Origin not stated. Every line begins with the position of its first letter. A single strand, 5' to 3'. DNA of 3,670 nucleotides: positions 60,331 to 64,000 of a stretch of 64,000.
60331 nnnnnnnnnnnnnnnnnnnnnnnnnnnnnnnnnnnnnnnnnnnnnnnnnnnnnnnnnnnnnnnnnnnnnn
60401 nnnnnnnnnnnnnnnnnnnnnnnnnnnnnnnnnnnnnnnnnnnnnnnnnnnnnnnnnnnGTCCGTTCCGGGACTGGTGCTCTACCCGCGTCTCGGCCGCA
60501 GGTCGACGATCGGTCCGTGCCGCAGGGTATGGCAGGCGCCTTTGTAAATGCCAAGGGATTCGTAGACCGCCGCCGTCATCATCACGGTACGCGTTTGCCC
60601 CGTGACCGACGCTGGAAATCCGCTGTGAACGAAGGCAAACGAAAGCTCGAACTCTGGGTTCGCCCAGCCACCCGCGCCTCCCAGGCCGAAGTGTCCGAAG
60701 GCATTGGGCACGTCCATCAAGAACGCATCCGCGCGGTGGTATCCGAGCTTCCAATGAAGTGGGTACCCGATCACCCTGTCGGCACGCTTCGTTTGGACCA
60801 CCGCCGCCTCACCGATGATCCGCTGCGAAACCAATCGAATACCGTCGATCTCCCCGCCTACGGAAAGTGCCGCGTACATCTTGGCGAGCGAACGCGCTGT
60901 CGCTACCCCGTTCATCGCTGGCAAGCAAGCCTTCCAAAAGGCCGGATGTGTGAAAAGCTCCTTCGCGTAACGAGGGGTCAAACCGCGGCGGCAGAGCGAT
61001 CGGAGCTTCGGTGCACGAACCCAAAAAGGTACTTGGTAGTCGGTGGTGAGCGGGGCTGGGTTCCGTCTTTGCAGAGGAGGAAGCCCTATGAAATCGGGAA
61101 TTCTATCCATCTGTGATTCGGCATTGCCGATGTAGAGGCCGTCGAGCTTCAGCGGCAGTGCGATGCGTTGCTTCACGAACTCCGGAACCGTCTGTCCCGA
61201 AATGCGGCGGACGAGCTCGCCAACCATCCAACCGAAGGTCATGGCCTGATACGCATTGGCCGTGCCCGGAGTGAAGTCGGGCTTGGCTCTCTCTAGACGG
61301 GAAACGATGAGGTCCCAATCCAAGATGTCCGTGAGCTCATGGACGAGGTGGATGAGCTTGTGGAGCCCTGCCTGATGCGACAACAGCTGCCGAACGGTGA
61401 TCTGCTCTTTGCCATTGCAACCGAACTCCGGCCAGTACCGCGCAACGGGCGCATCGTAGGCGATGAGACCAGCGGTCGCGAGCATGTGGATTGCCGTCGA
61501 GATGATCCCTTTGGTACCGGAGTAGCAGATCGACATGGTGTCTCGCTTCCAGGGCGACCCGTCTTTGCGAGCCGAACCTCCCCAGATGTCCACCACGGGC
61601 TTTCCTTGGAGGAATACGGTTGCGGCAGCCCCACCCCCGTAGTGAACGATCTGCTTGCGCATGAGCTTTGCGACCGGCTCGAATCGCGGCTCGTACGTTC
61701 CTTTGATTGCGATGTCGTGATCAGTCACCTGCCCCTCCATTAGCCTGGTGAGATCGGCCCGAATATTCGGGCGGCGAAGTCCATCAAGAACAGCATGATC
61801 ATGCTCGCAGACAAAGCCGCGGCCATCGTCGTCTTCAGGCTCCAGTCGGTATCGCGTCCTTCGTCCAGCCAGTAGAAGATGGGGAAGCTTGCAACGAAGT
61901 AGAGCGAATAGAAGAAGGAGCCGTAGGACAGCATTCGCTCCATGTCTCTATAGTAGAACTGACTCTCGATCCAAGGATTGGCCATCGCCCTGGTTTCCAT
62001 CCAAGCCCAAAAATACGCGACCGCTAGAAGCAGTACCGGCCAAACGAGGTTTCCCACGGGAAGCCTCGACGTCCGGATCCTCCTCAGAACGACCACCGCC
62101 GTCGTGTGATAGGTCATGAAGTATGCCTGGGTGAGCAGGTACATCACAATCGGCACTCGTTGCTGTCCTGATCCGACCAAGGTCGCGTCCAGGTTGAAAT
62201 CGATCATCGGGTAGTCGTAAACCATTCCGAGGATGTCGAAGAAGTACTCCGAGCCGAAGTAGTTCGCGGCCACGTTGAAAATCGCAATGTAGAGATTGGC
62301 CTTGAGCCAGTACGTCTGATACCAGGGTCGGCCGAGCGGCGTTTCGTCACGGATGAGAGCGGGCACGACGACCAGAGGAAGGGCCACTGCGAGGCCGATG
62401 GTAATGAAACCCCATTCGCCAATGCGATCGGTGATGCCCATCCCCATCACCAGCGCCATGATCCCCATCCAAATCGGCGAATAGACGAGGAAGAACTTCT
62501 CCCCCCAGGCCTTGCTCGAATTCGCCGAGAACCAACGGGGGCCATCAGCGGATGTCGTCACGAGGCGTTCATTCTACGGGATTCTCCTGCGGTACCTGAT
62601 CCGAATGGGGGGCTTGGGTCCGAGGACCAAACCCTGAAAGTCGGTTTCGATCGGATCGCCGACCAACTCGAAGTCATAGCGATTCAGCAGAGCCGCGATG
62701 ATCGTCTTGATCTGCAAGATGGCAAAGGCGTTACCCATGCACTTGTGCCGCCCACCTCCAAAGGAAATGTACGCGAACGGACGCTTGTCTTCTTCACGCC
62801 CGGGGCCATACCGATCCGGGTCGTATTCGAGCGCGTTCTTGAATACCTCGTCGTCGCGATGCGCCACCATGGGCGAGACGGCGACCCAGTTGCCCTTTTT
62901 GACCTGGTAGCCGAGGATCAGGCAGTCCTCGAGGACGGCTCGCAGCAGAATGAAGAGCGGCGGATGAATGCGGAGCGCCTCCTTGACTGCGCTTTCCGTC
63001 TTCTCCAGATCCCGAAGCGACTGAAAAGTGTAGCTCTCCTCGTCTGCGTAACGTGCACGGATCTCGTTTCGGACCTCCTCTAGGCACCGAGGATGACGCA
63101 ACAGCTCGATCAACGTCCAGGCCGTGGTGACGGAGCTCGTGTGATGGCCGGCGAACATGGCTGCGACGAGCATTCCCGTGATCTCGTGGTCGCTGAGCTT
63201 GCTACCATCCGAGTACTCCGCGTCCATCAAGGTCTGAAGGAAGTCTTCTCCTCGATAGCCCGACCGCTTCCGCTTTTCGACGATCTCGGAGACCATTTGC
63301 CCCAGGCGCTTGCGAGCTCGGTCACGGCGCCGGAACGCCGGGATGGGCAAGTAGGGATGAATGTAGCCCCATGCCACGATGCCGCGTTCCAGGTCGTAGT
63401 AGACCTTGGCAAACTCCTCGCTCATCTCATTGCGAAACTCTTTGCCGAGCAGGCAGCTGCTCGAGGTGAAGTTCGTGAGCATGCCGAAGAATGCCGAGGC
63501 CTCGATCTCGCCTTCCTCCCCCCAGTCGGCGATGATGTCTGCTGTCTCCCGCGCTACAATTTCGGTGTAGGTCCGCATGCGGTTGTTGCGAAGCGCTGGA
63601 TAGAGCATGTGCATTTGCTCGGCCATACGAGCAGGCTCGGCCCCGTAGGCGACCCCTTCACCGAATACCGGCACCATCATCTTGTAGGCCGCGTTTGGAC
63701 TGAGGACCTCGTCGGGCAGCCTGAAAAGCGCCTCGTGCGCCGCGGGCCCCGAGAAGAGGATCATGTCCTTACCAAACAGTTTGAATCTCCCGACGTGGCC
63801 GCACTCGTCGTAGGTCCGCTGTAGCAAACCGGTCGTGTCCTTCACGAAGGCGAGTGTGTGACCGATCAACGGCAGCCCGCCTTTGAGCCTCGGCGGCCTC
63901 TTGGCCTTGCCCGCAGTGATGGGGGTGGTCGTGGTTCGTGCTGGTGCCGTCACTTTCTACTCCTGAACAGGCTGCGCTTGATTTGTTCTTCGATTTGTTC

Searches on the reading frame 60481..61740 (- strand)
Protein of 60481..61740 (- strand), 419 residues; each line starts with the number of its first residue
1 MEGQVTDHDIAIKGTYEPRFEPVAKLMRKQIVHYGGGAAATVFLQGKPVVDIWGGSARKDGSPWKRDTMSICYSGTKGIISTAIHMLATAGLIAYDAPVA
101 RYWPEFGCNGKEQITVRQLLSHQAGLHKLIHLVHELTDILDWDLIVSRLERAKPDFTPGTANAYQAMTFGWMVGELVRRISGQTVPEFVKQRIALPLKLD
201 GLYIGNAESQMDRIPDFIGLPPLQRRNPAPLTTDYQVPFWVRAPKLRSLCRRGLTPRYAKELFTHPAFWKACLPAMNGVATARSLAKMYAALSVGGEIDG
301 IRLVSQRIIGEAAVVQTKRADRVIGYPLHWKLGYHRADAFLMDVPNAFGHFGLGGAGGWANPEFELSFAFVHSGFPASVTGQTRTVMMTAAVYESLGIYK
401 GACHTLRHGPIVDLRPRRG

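Call 58: search_protein_families(library=pfam, max_evalue=1e-8, proteins=[window:60481-61740:-])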
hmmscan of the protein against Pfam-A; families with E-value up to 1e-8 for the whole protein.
window:60481-61740:- (419 aa): 1 family
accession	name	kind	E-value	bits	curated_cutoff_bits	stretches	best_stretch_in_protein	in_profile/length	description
PF00144.29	Beta-lactamase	-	9.4e-58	196.4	27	1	37-377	16-313/329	Beta-lactamase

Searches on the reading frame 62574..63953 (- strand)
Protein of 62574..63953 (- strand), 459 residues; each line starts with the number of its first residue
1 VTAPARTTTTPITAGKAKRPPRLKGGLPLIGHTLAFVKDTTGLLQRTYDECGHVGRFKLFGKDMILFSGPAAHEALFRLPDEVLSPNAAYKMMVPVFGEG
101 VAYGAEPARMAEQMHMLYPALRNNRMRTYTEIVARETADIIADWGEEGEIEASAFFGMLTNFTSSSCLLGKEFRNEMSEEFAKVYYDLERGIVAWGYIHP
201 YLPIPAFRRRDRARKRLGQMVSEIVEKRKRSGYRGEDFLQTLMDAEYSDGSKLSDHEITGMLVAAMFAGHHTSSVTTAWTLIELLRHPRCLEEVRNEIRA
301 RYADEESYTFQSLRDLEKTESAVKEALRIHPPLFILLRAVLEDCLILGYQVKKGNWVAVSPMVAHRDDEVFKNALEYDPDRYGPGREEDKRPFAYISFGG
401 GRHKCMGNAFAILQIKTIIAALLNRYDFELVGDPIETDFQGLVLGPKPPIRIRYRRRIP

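Call 58: search_protein_families(library=pfam, max_evalue=1e-8, proteins=[window:62574-63953:-])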
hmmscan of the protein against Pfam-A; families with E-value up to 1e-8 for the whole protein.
window:62574-63953:- (459 aa): 1 family
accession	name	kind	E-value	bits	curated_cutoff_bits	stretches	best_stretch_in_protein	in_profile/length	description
PF00067.27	p450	-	1e-70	239.3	22.8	1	21-448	1-457/462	Cytochrome P450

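Call 59: search_protein_families(library=ncbifam, max_evalue=1e-15, proteins=[window:62574-63953:-])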
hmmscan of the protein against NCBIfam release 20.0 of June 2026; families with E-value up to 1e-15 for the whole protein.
window:62574-63953:- (459 aa): 4 families
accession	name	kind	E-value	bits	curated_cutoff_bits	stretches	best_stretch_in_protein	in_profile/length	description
NF051859.1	AlbFlvMonOxTrpSyn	equivalog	1.6e-66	224.7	700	1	10-447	11-448/457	bifunctional albaflavenone monooxygenase/terpene synthase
NF045812.1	PentlenOxigase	equivalog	1.6e-38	132.7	800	1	113-428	94-411/444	pentalenene oxygenase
NF050147.1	aminopyruv_ApyO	equivalog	1.6e-37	129.2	525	1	112-453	90-420/444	RiPP biosynthesis cytochrome P450 ApyO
TIGR04538.1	P450_cycloAA_1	subfamily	4.7e-23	81.7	500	1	117-425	84-365/395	cytochrome P450, cyclodipeptide synthase-associated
